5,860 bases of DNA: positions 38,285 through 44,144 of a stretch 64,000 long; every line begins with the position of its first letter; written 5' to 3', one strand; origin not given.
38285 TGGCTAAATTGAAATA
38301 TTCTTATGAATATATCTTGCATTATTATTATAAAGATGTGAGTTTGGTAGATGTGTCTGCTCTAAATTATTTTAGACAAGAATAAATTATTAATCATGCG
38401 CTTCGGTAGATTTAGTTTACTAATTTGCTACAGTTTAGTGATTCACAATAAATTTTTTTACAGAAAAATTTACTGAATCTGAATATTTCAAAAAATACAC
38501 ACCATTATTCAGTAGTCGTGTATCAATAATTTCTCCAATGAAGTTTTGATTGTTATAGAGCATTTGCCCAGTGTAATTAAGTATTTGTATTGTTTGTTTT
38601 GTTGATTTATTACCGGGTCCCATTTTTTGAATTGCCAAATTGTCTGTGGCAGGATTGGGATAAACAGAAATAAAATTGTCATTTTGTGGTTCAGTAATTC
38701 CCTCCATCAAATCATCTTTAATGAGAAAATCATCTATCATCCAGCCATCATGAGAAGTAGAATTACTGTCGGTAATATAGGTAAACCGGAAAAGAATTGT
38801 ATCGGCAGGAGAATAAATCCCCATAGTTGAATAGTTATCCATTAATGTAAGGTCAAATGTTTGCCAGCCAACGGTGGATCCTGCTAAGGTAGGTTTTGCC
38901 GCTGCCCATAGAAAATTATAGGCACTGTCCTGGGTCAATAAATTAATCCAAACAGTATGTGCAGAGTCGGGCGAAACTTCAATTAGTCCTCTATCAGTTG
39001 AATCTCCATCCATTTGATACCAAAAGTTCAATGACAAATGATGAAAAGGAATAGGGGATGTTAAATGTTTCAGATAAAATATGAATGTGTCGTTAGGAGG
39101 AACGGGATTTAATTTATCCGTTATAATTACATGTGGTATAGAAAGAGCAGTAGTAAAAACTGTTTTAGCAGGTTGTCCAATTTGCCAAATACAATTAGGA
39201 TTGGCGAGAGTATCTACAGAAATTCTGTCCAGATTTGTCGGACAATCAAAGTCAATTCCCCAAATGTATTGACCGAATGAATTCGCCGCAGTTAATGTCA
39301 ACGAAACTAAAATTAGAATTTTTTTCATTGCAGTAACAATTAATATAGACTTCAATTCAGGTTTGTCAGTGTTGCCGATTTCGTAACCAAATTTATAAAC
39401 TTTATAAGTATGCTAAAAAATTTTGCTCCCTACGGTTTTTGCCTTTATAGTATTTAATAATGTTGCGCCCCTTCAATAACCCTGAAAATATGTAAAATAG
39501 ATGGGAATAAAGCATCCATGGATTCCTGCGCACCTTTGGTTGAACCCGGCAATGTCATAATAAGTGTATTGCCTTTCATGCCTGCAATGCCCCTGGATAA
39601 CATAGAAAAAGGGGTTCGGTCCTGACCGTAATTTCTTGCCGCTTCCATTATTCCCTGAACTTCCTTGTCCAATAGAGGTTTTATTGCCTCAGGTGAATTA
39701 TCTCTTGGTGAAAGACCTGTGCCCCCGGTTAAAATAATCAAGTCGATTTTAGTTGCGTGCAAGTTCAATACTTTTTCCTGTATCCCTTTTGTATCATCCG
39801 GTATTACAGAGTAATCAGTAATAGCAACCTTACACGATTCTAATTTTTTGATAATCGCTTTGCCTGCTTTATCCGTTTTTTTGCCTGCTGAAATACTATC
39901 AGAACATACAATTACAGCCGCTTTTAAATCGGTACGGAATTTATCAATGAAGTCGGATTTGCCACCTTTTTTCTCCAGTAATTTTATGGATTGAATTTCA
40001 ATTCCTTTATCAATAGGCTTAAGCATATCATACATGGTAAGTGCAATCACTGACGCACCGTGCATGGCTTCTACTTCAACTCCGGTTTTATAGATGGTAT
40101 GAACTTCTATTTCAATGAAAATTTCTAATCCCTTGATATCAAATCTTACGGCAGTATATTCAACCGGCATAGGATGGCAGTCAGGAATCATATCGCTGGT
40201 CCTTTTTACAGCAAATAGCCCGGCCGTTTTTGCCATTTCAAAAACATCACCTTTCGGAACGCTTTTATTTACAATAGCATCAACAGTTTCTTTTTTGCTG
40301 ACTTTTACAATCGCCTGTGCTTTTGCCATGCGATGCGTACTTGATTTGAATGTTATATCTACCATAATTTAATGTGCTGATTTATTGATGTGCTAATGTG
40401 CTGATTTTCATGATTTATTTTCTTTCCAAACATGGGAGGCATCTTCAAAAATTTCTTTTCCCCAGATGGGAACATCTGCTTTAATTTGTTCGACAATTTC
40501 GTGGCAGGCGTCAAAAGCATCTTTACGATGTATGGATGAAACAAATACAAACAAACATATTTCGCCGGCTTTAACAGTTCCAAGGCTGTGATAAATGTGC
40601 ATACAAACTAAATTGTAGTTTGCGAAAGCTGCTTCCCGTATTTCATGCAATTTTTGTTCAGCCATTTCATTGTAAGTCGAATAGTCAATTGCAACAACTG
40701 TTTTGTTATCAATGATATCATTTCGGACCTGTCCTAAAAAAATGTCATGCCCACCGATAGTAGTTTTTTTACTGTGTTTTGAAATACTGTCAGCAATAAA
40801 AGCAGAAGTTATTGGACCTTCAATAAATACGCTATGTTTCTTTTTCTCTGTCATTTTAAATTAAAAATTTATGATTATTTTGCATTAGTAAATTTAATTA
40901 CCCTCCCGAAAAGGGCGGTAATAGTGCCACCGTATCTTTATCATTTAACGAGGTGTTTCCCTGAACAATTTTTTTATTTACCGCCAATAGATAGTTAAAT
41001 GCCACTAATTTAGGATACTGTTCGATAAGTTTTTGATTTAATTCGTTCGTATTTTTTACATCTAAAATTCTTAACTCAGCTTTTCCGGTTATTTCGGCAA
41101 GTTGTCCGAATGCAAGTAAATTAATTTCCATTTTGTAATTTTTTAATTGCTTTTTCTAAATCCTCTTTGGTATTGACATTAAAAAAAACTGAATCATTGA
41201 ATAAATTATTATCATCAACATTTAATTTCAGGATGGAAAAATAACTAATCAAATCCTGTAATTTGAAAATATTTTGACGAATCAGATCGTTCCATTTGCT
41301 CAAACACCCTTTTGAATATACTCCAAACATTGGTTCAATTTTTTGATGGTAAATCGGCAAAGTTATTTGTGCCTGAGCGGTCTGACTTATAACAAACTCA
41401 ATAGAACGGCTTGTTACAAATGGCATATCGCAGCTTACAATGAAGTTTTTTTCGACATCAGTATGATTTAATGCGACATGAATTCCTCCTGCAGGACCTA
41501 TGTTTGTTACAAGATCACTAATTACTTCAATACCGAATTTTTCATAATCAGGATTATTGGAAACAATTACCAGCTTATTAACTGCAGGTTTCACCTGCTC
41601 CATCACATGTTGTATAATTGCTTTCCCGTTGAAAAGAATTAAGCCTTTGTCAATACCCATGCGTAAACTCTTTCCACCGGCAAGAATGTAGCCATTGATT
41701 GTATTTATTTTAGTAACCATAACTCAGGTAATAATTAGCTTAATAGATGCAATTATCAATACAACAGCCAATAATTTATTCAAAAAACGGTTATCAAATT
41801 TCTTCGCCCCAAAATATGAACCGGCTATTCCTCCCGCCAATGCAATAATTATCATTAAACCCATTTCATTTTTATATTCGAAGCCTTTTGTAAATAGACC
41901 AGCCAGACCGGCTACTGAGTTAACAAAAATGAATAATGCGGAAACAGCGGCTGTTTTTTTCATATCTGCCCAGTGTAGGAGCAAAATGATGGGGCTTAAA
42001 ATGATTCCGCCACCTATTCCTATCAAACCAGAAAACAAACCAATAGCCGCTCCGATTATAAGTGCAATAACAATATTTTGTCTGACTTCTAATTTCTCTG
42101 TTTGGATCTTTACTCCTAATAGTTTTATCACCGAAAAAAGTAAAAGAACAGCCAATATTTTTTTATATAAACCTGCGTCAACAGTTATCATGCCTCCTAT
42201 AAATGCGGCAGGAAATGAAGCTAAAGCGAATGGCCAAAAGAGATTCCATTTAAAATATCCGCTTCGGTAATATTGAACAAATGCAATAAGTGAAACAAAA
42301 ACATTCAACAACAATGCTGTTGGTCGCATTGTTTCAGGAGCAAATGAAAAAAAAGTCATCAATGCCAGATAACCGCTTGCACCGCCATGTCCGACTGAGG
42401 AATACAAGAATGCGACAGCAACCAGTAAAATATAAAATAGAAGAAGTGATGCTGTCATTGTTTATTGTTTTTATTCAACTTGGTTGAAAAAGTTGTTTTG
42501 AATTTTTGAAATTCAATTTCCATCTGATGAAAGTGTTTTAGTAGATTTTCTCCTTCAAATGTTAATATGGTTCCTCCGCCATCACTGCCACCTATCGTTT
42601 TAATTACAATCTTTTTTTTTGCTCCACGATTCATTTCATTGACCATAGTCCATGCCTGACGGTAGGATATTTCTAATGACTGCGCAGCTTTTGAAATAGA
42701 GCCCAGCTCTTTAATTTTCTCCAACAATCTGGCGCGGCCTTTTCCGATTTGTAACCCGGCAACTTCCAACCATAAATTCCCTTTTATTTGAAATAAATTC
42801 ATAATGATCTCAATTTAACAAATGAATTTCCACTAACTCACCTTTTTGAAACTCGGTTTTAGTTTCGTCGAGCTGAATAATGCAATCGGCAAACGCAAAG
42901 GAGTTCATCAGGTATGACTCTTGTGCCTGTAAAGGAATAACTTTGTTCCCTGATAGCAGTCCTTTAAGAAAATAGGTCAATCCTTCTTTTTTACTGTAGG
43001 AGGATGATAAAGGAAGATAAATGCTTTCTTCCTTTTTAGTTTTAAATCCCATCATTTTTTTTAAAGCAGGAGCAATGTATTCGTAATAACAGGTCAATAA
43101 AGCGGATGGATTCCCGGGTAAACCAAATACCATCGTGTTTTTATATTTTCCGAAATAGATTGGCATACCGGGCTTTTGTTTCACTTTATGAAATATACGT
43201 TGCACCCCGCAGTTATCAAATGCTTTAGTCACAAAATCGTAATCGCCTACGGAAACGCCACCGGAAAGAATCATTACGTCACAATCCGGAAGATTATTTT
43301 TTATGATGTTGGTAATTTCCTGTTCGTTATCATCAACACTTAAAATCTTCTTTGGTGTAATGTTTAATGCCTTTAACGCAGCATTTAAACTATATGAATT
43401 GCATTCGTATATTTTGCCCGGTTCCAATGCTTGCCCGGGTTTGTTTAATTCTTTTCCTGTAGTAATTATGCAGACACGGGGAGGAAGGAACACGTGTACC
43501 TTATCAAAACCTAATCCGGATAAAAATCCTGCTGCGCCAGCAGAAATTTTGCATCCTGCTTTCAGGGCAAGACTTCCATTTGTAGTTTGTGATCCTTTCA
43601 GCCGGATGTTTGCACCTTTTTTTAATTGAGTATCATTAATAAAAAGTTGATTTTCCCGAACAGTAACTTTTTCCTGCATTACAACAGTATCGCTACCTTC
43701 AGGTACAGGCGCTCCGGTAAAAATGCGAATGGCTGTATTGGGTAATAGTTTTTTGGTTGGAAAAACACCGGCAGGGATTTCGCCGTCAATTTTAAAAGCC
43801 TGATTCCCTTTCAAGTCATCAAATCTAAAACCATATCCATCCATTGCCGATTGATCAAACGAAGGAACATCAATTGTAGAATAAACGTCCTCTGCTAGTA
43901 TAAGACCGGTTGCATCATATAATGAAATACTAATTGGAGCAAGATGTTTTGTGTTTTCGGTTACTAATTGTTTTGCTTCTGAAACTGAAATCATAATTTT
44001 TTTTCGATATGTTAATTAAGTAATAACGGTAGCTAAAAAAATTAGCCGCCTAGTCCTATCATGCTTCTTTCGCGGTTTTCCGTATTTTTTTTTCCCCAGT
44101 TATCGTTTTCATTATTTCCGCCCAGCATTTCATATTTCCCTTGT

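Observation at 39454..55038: Self-contained 15.6-kb island: oxyanion-type sensor, sigma-54 switch, porin, two-subunit periplasmic Mo-bisPGD enzyme, tatA, FNR-like regulator and Moco pathway, with no quinol-dehydrogenase subunit or cytochrome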

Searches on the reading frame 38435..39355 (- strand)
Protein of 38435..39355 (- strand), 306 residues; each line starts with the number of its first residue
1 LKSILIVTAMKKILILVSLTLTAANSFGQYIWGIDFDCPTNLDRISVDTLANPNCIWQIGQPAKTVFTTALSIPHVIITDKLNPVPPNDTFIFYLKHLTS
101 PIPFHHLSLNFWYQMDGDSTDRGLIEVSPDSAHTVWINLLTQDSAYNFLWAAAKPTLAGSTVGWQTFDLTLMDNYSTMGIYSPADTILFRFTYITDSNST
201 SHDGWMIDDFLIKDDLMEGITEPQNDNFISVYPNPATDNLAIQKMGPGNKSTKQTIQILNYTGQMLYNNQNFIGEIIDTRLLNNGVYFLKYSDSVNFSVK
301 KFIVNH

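Call 4: search_protein_families(library=pfam, proteins=[window:38435-39355:-])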
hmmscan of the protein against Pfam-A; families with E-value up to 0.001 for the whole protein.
window:38435-39355:- (306 aa): 1 family
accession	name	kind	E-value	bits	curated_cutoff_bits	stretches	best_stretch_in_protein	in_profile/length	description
PF18962.6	Por_Secre_tail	-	1.3e-12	48.2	27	1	231-304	1-75/75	Secretion system C-terminal sorting domain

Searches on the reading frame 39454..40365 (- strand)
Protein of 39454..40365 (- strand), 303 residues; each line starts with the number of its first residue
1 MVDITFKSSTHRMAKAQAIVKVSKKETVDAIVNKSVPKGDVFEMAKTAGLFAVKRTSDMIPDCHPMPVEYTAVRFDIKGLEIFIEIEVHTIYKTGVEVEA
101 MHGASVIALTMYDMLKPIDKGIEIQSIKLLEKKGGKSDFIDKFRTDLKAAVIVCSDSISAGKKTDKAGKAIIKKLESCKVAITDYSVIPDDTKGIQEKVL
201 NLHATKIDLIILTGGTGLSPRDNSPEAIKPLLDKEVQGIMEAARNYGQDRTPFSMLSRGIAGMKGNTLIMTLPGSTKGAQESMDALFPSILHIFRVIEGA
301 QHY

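Call 4: search_protein_families(library=pfam, proteins=[window:39454-40365:-])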
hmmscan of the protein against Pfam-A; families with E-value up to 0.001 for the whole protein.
window:39454-40365:- (303 aa): 2 families
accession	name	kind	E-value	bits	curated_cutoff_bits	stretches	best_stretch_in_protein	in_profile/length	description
PF01967.27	MoaC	-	1.5e-44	151.7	27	1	1-135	1-136/136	MoaC family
PF00994.29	MoCF_biosynth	-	4.7e-27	94.9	26.6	1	150-291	1-143/144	Probable molybdopterin binding domain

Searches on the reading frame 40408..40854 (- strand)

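Call 4: search_protein_families(library=pfam, proteins=[window:40408-40854:-])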
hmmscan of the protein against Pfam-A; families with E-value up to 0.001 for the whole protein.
window:40408-40854:- (148 aa): 1 family
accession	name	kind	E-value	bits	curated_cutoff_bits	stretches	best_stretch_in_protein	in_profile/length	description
PF02391.22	MoaE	-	6.7e-28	97.6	23.4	1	21-126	8-113/114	MoaE protein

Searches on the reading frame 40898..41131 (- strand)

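Call 4: search_protein_families(library=pfam, proteins=[window:40898-41131:-])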
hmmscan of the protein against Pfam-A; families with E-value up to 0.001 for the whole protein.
window:40898-41131:- (77 aa): 1 family
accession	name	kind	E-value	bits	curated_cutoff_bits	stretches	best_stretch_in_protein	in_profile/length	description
PF02597.26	ThiS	-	4.7e-13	49.9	22.5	1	8-77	4-76/76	ThiS family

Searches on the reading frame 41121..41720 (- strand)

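Call 4: search_protein_families(library=pfam, proteins=[window:41121-41720:-])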
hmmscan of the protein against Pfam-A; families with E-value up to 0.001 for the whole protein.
window:41121-41720:- (199 aa): 1 family
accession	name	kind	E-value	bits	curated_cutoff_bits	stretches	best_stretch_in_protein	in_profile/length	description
PF12804.13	NTP_transf_3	-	3.9e-31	108.8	27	1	10-148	1-146/160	MobA-like NTP transferase domain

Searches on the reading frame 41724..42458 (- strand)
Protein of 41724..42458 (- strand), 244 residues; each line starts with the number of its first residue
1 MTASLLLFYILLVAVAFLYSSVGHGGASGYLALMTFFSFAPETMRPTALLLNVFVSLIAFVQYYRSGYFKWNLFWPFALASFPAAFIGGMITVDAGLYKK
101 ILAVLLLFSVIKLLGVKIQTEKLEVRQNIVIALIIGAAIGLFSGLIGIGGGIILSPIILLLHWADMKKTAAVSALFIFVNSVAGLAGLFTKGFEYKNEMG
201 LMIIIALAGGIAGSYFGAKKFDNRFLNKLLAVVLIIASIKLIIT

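Call 4: search_protein_families(library=pfam, proteins=[window:41724-42458:-])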
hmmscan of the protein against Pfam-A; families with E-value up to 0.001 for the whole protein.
window:41724-42458:- (244 aa): 1 family
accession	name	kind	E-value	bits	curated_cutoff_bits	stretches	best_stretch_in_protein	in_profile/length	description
PF01925.25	TauE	-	2.3e-37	129.4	32.6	1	10-241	3-237/237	Sulfite exporter TauE/SafE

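Call 5: search_protein_families(library=ncbifam, proteins=[window:41724-42458:-], max_evalue=0.001)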
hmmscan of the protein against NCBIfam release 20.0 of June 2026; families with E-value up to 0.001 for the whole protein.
window:41724-42458:- (244 aa): 1 family
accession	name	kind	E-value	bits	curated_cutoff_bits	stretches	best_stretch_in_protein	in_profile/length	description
NF040961.1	MamO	equivalog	8e-08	31.1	800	1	124-241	523-647/648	magnetosome protein MamO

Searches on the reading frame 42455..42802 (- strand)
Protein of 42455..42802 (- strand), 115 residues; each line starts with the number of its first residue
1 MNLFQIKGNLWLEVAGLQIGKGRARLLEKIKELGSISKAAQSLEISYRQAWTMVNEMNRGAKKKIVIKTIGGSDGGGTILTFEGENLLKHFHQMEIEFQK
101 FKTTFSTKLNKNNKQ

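Call 4: search_protein_families(library=pfam, proteins=[window:42455-42802:-])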
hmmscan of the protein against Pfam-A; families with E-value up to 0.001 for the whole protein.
window:42455-42802:- (115 aa): 1 family
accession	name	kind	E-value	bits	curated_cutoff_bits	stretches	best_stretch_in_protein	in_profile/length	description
PF00126.33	HTH_1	-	8.2e-05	22.9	26.6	1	25-84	5-59/60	Bacterial regulatory helix-turn-helix protein, lysR family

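Call 5: search_protein_families(library=ncbifam, proteins=[window:42455-42802:-], max_evalue=0.001)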
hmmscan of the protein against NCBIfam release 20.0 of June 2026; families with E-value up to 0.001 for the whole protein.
window:42455-42802:- (115 aa): 3 families
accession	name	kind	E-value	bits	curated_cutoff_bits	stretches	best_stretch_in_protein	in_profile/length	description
TIGR00637.1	ModE_repress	subfamily_domain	4.8e-23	81.1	98.5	1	19-110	2-93/100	ModE molybdate transport repressor domain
NF007957.0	PRK10676.1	equivalog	3.2e-17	62.5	369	1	23-99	21-97/263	molybdenum-dependent transcriptional regulator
NF045990.1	TransRegCbbRRhodb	equivalog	0.00053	19.1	450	1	24-103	11-87/304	LysR family regulator CbbR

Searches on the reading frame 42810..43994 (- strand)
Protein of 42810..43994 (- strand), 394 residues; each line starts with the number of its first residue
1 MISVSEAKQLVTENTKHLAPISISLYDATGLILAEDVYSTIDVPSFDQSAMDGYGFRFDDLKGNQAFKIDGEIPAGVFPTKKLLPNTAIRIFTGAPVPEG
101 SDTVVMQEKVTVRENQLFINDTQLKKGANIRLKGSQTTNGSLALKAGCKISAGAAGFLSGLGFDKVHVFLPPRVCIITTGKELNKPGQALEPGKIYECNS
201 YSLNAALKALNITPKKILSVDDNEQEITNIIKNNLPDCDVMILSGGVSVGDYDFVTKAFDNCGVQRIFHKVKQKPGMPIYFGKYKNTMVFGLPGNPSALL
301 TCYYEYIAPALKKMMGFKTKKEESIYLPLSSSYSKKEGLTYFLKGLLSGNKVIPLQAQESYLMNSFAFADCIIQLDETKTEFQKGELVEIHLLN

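Call 4: search_protein_families(library=pfam, proteins=[window:42810-43994:-])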
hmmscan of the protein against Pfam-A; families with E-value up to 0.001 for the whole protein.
window:42810-43994:- (394 aa): 3 families
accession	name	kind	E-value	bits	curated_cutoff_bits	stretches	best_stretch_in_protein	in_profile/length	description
PF03453.22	MoeA_N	-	1.8e-39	135.4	30.8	1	2-162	1-160/160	MoeA N-terminal region (domain I and II)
PF00994.29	MoCF_biosynth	-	9.5e-27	93.9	26.6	1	175-313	1-144/144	Probable molybdopterin binding domain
PF03454.20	MoeA_C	-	4.2e-11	43.3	22.1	1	327-393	2-72/72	MoeA C-terminal region (domain IV)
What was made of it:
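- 39454..45025 (-): Moco/bis-MGD pathway: moaA, moeA, modE-N, tauE-family permease, mobA, moaD, moaE, moaC-moaB fusion. Pfam (call 4).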
